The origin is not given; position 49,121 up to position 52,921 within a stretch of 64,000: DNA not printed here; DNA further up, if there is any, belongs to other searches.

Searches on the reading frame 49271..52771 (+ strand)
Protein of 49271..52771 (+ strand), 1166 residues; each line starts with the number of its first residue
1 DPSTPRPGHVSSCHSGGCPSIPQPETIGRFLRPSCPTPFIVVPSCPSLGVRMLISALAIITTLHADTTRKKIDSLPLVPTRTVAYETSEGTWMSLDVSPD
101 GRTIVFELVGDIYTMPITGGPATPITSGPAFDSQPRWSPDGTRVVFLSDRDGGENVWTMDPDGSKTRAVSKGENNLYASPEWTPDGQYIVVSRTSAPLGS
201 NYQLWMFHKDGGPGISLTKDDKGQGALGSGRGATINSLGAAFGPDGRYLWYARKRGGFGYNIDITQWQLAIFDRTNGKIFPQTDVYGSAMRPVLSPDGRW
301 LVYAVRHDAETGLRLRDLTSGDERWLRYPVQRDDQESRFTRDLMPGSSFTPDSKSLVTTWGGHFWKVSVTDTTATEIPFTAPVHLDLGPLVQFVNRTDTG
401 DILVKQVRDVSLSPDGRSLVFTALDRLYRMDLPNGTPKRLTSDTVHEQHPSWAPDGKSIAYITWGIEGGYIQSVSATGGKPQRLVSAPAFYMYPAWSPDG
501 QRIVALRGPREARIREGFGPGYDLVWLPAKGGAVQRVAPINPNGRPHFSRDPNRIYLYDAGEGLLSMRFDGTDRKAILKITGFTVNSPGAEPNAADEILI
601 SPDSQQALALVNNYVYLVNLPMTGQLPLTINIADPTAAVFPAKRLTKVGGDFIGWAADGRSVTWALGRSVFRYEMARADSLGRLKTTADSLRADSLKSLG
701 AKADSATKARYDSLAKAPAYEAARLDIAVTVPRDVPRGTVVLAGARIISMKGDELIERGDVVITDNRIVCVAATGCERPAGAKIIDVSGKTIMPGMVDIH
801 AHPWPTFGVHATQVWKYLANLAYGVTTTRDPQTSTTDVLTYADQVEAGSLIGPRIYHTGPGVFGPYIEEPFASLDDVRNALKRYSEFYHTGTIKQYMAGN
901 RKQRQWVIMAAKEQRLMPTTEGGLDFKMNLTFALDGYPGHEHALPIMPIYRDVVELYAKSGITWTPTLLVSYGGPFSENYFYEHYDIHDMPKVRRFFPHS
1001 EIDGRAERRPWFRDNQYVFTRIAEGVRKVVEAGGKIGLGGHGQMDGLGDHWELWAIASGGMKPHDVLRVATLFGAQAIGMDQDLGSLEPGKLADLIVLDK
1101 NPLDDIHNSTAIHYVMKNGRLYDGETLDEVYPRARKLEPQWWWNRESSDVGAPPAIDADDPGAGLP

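Call 12: find_encoding_contigs(protein=window:49424-52771:+, flank=10000, max_places=1)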
Protein window:49424-52771:+ (1115 aa): no gene with exactly this product is on record in the collection.

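Call 15: search_protein_families(library=pfam, proteins=[window:49271-52771:+], max_evalue=0.00001)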
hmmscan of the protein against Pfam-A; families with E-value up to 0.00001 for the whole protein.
window:49271-52771:+ (1166 aa): 4 families
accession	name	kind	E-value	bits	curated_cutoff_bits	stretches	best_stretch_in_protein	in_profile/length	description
PF07676.18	PD40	-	4.1e-34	116.2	20.9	1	123-157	2-37/38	WD40-like Beta Propeller Repeat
PF01979.26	Amidohydro_1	-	7.9e-17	61.9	25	1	1026-1121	235-344/345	Amidohydrolase family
PF07969.17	Amidohydro_3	-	4.9e-12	46.5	29.7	1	1060-1120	406-469/472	Amidohydrolase family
PF00930.27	DPPIV_N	-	8.5e-10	38.3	22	0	406-444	44-82/354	Dipeptidyl peptidase IV (DPP IV) N-terminal region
